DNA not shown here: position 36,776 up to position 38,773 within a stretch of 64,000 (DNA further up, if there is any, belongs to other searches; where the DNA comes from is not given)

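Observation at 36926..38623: Ser-type sulfatase without a linked maturase gene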

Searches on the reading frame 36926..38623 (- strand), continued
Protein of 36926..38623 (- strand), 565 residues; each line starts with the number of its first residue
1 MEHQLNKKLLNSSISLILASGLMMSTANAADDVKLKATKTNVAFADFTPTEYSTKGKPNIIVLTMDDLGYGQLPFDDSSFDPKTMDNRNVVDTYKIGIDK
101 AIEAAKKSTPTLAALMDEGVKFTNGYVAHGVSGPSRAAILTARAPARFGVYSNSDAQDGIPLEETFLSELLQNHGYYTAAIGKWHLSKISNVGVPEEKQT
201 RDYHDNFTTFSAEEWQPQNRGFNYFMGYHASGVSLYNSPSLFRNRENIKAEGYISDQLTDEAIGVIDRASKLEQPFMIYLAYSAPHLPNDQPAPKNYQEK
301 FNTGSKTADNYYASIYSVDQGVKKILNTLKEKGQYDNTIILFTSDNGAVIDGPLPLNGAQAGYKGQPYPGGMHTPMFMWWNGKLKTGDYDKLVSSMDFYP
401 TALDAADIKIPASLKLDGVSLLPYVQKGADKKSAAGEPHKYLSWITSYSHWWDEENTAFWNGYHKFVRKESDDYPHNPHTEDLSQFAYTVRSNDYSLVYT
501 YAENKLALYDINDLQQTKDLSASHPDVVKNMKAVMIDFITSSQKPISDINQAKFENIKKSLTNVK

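Call 9: find_homologous_proteins(query=window:36926-38623:-, max_evalue=1e-20)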
Query window:36926-38623:- (565 aa): 2874 proteins with E <= 1e-20 among 8000 candidates; the best 120 are listed.
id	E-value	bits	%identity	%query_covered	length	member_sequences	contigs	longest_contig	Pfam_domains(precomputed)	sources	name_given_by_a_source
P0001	0.0e+0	1294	100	100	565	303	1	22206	PF01663.28,PF16347.11,PF00884.29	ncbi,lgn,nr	ncbi:TPA: sulfatase [Escherichia coli]|nr:sulfatase [Escherichia coli]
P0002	0.0e+0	1294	100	100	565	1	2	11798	PF01663.28,PF16347.11,PF00884.29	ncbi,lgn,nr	ncbi:sulfatase [Escherichia coli]|nr:sulfatase [Escherichia coli] EJV3719770.1 sulfatase [Escherichi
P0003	0.0e+0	1293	100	100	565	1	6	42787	PF01663.28,PF16347.11,PF00884.29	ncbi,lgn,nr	ncbi:TPA: sulfatase [Escherichia coli]|nr:sulfatase-like hydrolase/transferase [Escherichia coli] HC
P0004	0.0e+0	1292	100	100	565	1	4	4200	PF01663.28,PF16347.11,PF00884.29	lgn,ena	-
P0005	0.0e+0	1292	100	100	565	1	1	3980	PF01663.28,PF16347.11,PF00884.29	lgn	-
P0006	0.0e+0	1290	99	100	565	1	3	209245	PF01663.28,PF16347.11,PF00884.29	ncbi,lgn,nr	ncbi:sulfatase-like hydrolase/transferase [Escherichia coli]|nr:sulfatase-like hydrolase/transferase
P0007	0.0e+0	1289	99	100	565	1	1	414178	PF01663.28,PF16347.11,PF00884.29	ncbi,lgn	ncbi:sulfatase [Escherichia coli]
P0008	0.0e+0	1103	100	85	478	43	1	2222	PF01663.28,PF16347.11,PF00884.29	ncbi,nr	ncbi:sulfatase, partial [Escherichia coli]|nr:sulfatase [Escherichia coli]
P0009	0.0e+0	1016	78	100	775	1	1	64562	PF12833.14,PF00165.30,PF01663.28,PF16347.11,PF00884.29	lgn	-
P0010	0.0e+0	1016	77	100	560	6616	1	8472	PF01663.28,PF16347.11,PF00884.29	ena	-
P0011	0.0e+0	1015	77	100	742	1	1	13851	PF00345.27,PF01663.28,PF16347.11,PF00884.29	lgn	-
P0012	0.0e+0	1014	77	100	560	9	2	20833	PF01663.28,PF16347.11,PF00884.29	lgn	-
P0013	0.0e+0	1014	77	100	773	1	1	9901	PF00165.30,PF01663.28,PF16347.11,PF00884.29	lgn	-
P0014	0.0e+0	1013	78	98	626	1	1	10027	PF01663.28,PF16347.11,PF00884.29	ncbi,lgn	ncbi:TPA: sulfatase-like hydrolase/transferase [Escherichia coli]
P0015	0.0e+0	1011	77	100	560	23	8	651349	PF01663.28,PF16347.11,PF00884.29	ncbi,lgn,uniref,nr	ncbi:sulfatase-like hydrolase/transferase [Escherichia coli]|uniref:sulfatase-like hydrolase/transfe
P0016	0.0e+0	1010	78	99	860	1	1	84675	PF00384.28,PF01663.28,PF16347.11,PF00884.29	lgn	-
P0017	8.6e-291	984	74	99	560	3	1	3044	PF01663.28,PF16347.11,PF00884.29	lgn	-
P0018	5.9e-290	981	74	99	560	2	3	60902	PF01663.28,PF16347.11,PF00884.29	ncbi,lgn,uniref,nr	ncbi:sulfatase-like hydrolase/transferase [Yersinia enterocolitica]|uniref:sulfatase-like hydrolase/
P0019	1.3e-289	980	74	99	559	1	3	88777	PF01663.28,PF16347.11,PF00884.29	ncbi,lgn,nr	ncbi:sulfatase-like hydrolase/transferase [Salmonella enterica]|nr:sulfatase-like hydrolase/transfer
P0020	2.5e-289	979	74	99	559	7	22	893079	PF01663.28,PF16347.11,PF00884.29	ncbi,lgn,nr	ncbi:sulfatase [Salmonella enterica]|nr:sulfatase-like hydrolase/transferase [Salmonella enterica] E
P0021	3.2e-289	978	74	100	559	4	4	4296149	PF01663.28,PF16347.11,PF00884.29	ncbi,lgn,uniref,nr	ncbi:sulfatase [Leminorella grimontii]|uniref:Sulfatase n=1 Tax=Leminorella grimontii TaxID=82981 Re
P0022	1.1e-288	977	75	98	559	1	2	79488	PF01663.28,PF16347.11,PF00884.29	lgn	-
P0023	1.9e-288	976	75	98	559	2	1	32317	PF01663.28,PF16347.11,PF00884.29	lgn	-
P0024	3.5e-288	975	75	98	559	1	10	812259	PF01663.28,PF16347.11,PF00884.29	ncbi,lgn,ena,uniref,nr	ncbi:sulfatase [Citrobacter sp. Ce119]|uniref:sulfatase n=1 Tax=Citrobacter TaxID=544 RepID=UPI00257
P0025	3.6e-288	975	74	99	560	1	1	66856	PF01663.28,PF16347.11,PF00884.29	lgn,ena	-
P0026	4.6e-288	975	75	99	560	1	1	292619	PF01663.28,PF16347.11,PF00884.29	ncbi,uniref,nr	ncbi:sulfatase-like hydrolase/transferase [Dryocola clanedunensis]|uniref:sulfatase-like hydrolase/t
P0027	1.5e-286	970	74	100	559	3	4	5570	PF01663.28,PF16347.11,PF00884.29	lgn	-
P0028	2.5e-285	965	74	99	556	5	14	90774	PF01663.28,PF16347.11,PF00884.29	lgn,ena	-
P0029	1.3e-284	963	74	99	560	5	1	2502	PF01663.28,PF16347.11,PF00884.29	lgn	-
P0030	2.3e-284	962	74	100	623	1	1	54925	PF01663.28,PF16347.11,PF00884.29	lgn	-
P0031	3.7e-284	962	74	99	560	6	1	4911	PF01663.28,PF16347.11,PF00884.29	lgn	-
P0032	3.1e-282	955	74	99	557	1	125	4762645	PF01663.28,PF16347.11,PF00884.29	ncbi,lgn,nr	ncbi:sulfatase-like hydrolase/transferase [Yersinia pseudotuberculosis]|nr:sulfatase [Yersinia pseud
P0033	3.1e-282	955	74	99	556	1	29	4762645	PF01663.28,PF16347.11,PF00884.29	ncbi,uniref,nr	ncbi:type I phosphodiesterase / nucleotide pyrophosphatase family protein [Yersinia pseudotuberculos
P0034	6.8e-282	954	74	99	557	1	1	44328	PF01663.28,PF16347.11,PF00884.29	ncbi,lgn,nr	ncbi:putative sulfatase [Yersinia pseudotuberculosis]|nr:putative sulfatase [Yersinia pseudotubercul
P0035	6.9e-282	954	74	99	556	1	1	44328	PF01663.28,PF16347.11,PF00884.29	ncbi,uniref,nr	ncbi:sulfatase-like hydrolase/transferase [Yersinia pseudotuberculosis]|uniref:sulfatase-like hydrol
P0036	7.3e-282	954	74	99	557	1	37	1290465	PF01663.28,PF16347.11,PF00884.29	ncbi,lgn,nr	ncbi:putative sulfatase [Yersinia pseudotuberculosis]|nr:sulfatase-like hydrolase/transferase [Yersi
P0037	7.4e-282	954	74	99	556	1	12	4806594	PF01663.28,PF16347.11,PF00884.29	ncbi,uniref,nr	ncbi:sulfatase-like hydrolase/transferase [Yersinia pseudotuberculosis]|uniref:sulfatase-like hydrol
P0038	9.4e-282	954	74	99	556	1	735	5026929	PF01663.28,PF16347.11,PF00884.29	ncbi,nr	ncbi:sulfatase [Yersinia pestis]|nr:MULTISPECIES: sulfatase [Yersinia pseudotuberculosis complex] AJ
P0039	1.1e-281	953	74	99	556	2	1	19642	PF01663.28,PF16347.11,PF00884.29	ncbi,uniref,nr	ncbi:sulfatase-like hydrolase/transferase [Yersinia pestis]|uniref:sulfatase-like hydrolase/transfer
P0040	2.1e-281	953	74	99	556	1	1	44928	PF01663.28,PF16347.11,PF00884.29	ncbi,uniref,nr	ncbi:sulfatase-like hydrolase/transferase [Yersinia pestis]|uniref:sulfatase-like hydrolase/transfer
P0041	2.2e-281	952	73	99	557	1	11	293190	PF01663.28,PF16347.11,PF00884.29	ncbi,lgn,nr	ncbi:putative sulfatase [Yersinia similis]|nr:putative sulfatase [Yersinia similis] CNB16485.1 putat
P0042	2.2e-281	952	73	99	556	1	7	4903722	PF01663.28,PF16347.11,PF00884.29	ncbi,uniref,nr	ncbi:sulfatase [Yersinia similis]|uniref:Sulfatase n=1 Tax=Yersinia similis TaxID=367190 RepID=A0ABM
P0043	2.3e-281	952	74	99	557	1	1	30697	PF01663.28,PF16347.11,PF00884.29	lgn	-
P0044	3.1e-281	952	73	99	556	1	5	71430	PF01663.28,PF16347.11,PF00884.29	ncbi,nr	ncbi:sulfatase [Yersinia pestis]|nr:sulfatase [Yersinia pestis] MDL1270692.1 sulfatase [Yersinia pes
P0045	3.2e-281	952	73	99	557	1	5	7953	PF01663.28,PF16347.11,PF00884.29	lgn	-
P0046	3.5e-281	952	73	99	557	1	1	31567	PF01663.28,PF16347.11,PF00884.29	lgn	-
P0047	4.4e-281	951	73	99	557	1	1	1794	PF01663.28,PF16347.11,PF00884.29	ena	-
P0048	5.5e-281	951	73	99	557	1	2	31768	PF01663.28,PF16347.11,PF00884.29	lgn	-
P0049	7.2e-281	951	73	99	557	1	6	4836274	PF01663.28,PF16347.11,PF00884.29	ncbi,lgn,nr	ncbi:sulfatase [Yersinia pseudotuberculosis]|nr:putative sulfatase [Yersinia pseudotuberculosis]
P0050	7.3e-281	951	73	99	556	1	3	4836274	PF01663.28,PF16347.11,PF00884.29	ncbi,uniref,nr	ncbi:sulfatase-like hydrolase/transferase [Yersinia pseudotuberculosis]|uniref:sulfatase-like hydrol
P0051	7.4e-281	951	73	99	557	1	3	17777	PF01663.28,PF16347.11,PF00884.29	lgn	-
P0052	7.5e-281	951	73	99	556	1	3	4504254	PF01663.28,PF16347.11,PF00884.29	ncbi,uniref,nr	ncbi:sulfatase-like hydrolase/transferase [Yersinia pestis]|uniref:sulfatase-like hydrolase/transfer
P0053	1.1e-280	950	73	99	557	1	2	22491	PF01663.28,PF16347.11,PF00884.29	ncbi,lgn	-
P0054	1.1e-280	950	73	99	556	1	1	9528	PF01663.28,PF16347.11,PF00884.29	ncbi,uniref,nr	ncbi:sulfatase-like hydrolase/transferase [Yersinia similis]|uniref:sulfatase-like hydrolase/transfe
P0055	1.8e-280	949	73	99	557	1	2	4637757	PF01663.28,PF16347.11,PF00884.29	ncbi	-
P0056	1.8e-280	949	73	99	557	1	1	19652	PF01663.28,PF16347.11,PF00884.29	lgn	-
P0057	1.8e-280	949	73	99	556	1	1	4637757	PF01663.28,PF16347.11,PF00884.29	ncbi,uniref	ncbi:sulfatase-like hydrolase/transferase [Yersinia pestis]|uniref:sulfatase-like hydrolase/transfer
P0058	2.1e-280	949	73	99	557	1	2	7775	PF01663.28,PF16347.11,PF00884.29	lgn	-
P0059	1.1e-279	947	73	99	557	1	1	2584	PF01663.28,PF16347.11,PF00884.29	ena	-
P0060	3.4e-278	942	72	96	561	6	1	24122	PF01663.28,PF16347.11,PF00884.29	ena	-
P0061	4.8e-278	941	72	95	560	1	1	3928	PF01663.28,PF16347.11,PF00884.29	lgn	-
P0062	2.2e-272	923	71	99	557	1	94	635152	PF01663.28,PF16347.11,PF00884.29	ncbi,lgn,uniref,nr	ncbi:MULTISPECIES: sulfatase family protein [Enterobacterales]|uniref:sulfatase family protein n=1 T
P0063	7.8e-272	921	70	99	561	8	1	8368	PF01663.28,PF16347.11,PF00884.29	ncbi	ncbi:sulfatase family protein [Proteus mirabilis]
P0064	2.5e-271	919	76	91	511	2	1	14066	PF01663.28,PF16347.11,PF00884.29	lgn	-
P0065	1.4e-269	914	69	99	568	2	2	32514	PF01663.28,PF16347.11,PF00884.29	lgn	-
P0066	3.8e-269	912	70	99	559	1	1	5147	PF16347.11,PF00884.29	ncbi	ncbi:MAG: sulfatase-like hydrolase/transferase [Shewanella sp.]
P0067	9.7e-269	911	69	100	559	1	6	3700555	PF16347.11,PF00884.29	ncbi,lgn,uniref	ncbi:sulfatase family protein [Aeromonas veronii]|uniref:sulfatase family protein n=1 Tax=Aeromonas 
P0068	1.1e-268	911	70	99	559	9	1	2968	PF16347.11,PF00884.29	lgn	-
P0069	1.2e-268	910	69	100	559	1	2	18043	PF16347.11,PF00884.29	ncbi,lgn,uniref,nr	ncbi:sulfatase family protein [Aeromonas veronii]|uniref:sulfatase family protein n=1 Tax=Aeromonas 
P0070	1.3e-268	910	69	100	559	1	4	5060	PF16347.11,PF00884.29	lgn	-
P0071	1.4e-268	910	69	100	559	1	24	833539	PF16347.11,PF00884.29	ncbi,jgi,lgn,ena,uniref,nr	ncbi:sulfatase family protein [Aeromonas veronii]|uniref:sulfatase family protein n=1 Tax=Aeromonas 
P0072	1.9e-268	910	69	100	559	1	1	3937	PF16347.11,PF00884.29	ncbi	ncbi:MAG: sulfatase family protein [Spirochaetia bacterium]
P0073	2.6e-268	909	69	100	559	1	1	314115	PF16347.11,PF00884.29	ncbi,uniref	ncbi:sulfatase-like hydrolase/transferase [Aeromonas veronii]|uniref:sulfatase-like hydrolase/transf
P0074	3.3e-268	909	69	100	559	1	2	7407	PF16347.11,PF00884.29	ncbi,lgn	ncbi:MAG: sulfatase family protein [Aeromonas veronii]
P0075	5.6e-268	908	69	100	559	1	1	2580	PF16347.11,PF00884.29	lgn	-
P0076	4.1e-267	905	69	99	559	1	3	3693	PF16347.11,PF00884.29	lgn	-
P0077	4.4e-266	902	70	99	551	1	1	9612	PF01663.28,PF16347.11,PF00884.29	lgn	-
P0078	8.6e-265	898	71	95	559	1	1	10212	PF16347.11,PF00884.29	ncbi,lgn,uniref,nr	ncbi:sulfatase-like hydrolase/transferase [Aeromonas veronii]|uniref:sulfatase-like hydrolase/transf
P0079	1.5e-264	897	68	99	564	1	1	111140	PF01663.28,PF16347.11,PF00884.29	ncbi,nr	ncbi:sulfatase [Salmonella enterica subsp. enterica]|nr:sulfatase [Salmonella enterica subsp. enteri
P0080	1.7e-264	897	68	99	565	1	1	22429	PF01663.28,PF16347.11,PF00884.29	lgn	-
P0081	2.0e-264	897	72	94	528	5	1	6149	PF16347.11,PF00884.29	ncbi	ncbi:MAG: sulfatase-like hydrolase/transferase, partial [Shewanella sp.]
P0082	1.7e-263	893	69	99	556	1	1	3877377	PF01663.28,PF16347.11,PF00884.29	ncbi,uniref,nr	ncbi:sulfatase family protein [Iodobacter ciconiae]|uniref:Sulfatase n=1 Tax=Iodobacter ciconiae Tax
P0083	1.2e-262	891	71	100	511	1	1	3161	PF01663.28,PF16347.11,PF00884.29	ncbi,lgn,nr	ncbi:sulfatase-like hydrolase/transferase [Escherichia coli]|nr:sulfatase-like hydrolase/transferase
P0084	9.1e-259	878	76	88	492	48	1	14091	PF01663.28,PF16347.11,PF00884.29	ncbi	ncbi:sulfatase-like hydrolase/transferase, partial [Yersinia pestis]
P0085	2.5e-258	876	81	60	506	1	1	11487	PF16347.11,PF00884.29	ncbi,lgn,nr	ncbi:sulfatase [Escherichia coli]|nr:sulfatase [Escherichia coli]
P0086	3.3e-255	866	77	84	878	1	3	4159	PF00384.28,PF01663.28,PF16347.11,PF00884.29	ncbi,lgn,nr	ncbi:TPA: FdhF/YdeP family oxidoreductase [Escherichia coli]|nr:FdhF/YdeP family oxidoreductase [Esc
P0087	1.8e-254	864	83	64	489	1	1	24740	PF01663.28,PF00884.29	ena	-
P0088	4.1e-254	862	77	85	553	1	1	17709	PF01663.28,PF16347.11,PF00884.29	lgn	-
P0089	5.8e-254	862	77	85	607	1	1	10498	PF01663.28,PF16347.11,PF00884.29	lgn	-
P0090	1.9e-253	860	77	84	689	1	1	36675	PF12833.14,PF00165.30,PF01663.28,PF16347.11,PF00884.29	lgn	-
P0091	1.0e-250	851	74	87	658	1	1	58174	PF00165.30,PF01663.28,PF16347.11,PF00884.29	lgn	-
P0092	4.8e-249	846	65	99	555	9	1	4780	PF01663.28,PF16347.11,PF00884.29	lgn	-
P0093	2.5e-248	843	66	99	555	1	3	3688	PF01663.28,PF16347.11,PF00884.29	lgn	-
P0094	3.2e-247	840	68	93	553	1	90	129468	PF01663.28,PF16347.11,PF00884.29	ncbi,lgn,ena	-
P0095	4.5e-247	839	68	93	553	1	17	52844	PF01663.28,PF16347.11,PF00884.29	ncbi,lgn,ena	-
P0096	5.6e-247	839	68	93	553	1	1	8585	PF01663.28,PF16347.11,PF00884.29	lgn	-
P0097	7.5e-247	838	67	93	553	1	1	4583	PF01663.28,PF16347.11,PF00884.29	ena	-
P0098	7.6e-247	838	67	93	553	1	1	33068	PF01663.28,PF16347.11,PF00884.29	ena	-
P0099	8.1e-247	838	67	93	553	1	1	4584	PF01663.28,PF16347.11,PF00884.29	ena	-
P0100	8.6e-247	838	67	93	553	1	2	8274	PF01663.28,PF16347.11,PF00884.29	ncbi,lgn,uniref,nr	ncbi:MAG TPA: sulfatase-like hydrolase/transferase [Candidatus Anaerobiospirillum pullistercoris]|un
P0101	1.0e-246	838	67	93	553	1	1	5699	PF01663.28,PF16347.11,PF00884.29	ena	-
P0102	1.1e-246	838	67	93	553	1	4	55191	PF01663.28,PF16347.11,PF00884.29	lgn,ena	-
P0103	1.2e-246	838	64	99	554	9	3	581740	PF01663.28,PF16347.11,PF00884.29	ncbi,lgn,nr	ncbi:sulfatase-like hydrolase/transferase [Vibrio alginolyticus]|nr:sulfatase-like hydrolase/transfe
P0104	1.2e-246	838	67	93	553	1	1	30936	PF01663.28,PF16347.11,PF00884.29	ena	-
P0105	1.2e-246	838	68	93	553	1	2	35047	PF01663.28,PF16347.11,PF00884.29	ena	-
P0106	1.3e-246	838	67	93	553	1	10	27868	PF01663.28,PF16347.11,PF00884.29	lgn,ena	-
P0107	1.4e-246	838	65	98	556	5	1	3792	PF01663.28,PF16347.11,PF00884.29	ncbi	-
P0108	1.7e-246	837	67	93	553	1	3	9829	PF01663.28,PF16347.11,PF00884.29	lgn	-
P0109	2.1e-246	837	67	93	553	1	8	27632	PF01663.28,PF16347.11,PF00884.29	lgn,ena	-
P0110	2.2e-246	837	67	93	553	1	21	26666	PF01663.28,PF16347.11,PF00884.29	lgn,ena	-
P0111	2.4e-246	837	67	93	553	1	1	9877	PF01663.28,PF16347.11,PF00884.29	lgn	-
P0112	2.9e-246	837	67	93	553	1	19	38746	PF01663.28,PF16347.11,PF00884.29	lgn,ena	-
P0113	3.1e-246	836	67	93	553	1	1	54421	PF01663.28,PF16347.11,PF00884.29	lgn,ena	-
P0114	3.7e-246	836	67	93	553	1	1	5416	PF01663.28,PF16347.11,PF00884.29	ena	-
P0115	3.8e-246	836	64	99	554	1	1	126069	PF01663.28,PF16347.11,PF00884.29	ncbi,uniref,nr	ncbi:sulfatase family protein [Vibrio diazotrophicus]|uniref:sulfatase family protein n=1 Tax=Vibrio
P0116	3.9e-246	836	67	93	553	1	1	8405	PF01663.28,PF16347.11,PF00884.29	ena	-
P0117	4.3e-246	836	67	93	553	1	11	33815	PF01663.28,PF16347.11,PF00884.29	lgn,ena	-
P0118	1.1e-245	835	67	93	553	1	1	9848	PF01663.28,PF16347.11,PF00884.29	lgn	-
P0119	1.2e-245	835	65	99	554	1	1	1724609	PF01663.28,PF16347.11,PF00884.29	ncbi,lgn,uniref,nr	ncbi:putative sulfatase [Photobacterium sp. SKA34]|uniref:sulfatase-like hydrolase/transferase n=1 T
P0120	1.5e-245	834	67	93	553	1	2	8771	PF01663.28,PF16347.11,PF00884.29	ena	-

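Call 16: find_encoding_contigs(protein=P0079, flank=6000, max_places=3)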
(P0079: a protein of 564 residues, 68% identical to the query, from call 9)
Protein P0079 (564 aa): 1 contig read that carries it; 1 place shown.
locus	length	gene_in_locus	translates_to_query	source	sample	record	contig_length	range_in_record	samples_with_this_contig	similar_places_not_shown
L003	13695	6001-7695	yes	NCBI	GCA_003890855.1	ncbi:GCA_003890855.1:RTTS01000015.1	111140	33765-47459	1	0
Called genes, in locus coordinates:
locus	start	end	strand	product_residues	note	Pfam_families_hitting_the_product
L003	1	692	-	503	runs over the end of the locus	PF13245:AAA_19, PF01443:Viral_helicase1 (faint), PF00580:UvrD-helicase, PF13361:UvrD_C, PF13538:UvrD_C_2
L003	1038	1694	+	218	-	PF02308:MgtC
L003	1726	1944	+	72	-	PF24806:DUF7706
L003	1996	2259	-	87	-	PF10762:DUF2583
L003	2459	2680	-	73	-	PF08971:GlgS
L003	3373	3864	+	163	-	PF00892:EamA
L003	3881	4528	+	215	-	PF11140:DUF2913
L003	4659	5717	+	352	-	PF00015:MCPsignal, PF13682:CZB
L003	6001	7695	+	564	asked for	PF00884:Sulfatase, PF01663:Phosphodiest (weak), PF16347:SGSH_C (faint)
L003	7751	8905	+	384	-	PF04055:Radical_SAM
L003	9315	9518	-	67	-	-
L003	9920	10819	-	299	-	-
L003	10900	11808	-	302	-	-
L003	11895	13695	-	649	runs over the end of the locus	PF08401:ArdcN, PF18818:MPTase-PolyVal, PF06755:CbtA_toxin, PF02384:N6_Mtase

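Call 17: find_encoding_contigs(protein=P0062, flank=6000, max_places=3)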
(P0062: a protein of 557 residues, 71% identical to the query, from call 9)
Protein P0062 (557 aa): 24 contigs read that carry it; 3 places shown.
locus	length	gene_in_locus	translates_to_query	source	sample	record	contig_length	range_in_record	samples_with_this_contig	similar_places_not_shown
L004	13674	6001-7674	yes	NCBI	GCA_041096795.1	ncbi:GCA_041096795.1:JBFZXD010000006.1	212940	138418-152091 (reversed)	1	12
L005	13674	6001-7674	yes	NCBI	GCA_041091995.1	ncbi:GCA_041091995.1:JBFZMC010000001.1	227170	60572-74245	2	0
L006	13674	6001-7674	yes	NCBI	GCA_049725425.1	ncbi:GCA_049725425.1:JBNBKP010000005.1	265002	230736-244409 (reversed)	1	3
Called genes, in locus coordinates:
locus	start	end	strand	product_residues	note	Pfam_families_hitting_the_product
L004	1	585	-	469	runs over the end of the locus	PF00772:DnaB, PF03796:DnaB_C, PF13481:AAA_25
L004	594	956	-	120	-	-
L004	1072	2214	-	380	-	PF17762:HTH_ParB (faint)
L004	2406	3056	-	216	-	-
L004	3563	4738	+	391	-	PF00589:Phage_integrase (weak)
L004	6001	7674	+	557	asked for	PF00884:Sulfatase, PF01663:Phosphodiest, PF16347:SGSH_C (weak)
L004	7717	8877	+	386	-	PF04055:Radical_SAM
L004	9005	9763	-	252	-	-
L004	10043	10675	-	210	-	-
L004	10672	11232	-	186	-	PF26211:Phage_phiTE_072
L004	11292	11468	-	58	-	-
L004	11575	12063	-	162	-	-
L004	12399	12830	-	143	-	-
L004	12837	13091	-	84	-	-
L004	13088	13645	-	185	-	-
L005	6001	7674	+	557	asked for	PF00884:Sulfatase, PF01663:Phosphodiest, PF16347:SGSH_C (weak)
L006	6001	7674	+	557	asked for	PF00884:Sulfatase, PF01663:Phosphodiest, PF16347:SGSH_C (weak)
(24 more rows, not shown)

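Call 18: find_encoding_contigs(protein=P0038, flank=6000, max_places=2)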
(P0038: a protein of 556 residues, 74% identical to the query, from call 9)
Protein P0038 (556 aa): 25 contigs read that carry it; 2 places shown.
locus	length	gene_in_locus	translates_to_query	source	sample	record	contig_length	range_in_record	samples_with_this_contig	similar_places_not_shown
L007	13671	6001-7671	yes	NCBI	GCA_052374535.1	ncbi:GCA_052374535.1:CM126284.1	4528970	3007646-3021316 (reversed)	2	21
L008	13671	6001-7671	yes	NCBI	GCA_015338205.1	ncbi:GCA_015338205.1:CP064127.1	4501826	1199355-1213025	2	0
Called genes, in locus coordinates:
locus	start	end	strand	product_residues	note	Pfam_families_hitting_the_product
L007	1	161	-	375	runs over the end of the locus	PF01546:Peptidase_M20, PF07687:M20_dimer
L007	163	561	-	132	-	PF03960:ArsC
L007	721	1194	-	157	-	PF13174:TPR_6 (faint), PF13428:TPR_14 (faint), PF13432:TPR_16 (weak), PF00515:TPR_1 (faint), PF07719:TPR_2 (faint), PF13181:TPR_8 (faint), PF13424:TPR_12 (faint), PF12688:TPR_5, +1 more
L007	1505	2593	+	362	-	PF13531:SBP_bac_11, PF01547:SBP_bac_1, PF13416:SBP_bac_8, PF13343:SBP_bac_6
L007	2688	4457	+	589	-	PF00528:BPD_transp_1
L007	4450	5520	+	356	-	PF00005:ABC_tran, PF13304:AAA_21 (faint)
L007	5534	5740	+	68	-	-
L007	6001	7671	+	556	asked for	PF00884:Sulfatase, PF01663:Phosphodiest, PF16347:SGSH_C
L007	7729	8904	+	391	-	PF04055:Radical_SAM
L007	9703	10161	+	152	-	PF01797:Y1_Tnp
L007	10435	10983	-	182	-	PF04307:YdjM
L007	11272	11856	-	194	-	-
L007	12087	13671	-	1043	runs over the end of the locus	PF00873:ACR_tran, PF03176:MMPL, PF02355:SecD_SecF_C (weak)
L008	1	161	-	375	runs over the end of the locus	PF01546:Peptidase_M20, PF07687:M20_dimer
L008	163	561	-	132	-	PF03960:ArsC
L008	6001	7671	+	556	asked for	PF00884:Sulfatase, PF01663:Phosphodiest, PF16347:SGSH_C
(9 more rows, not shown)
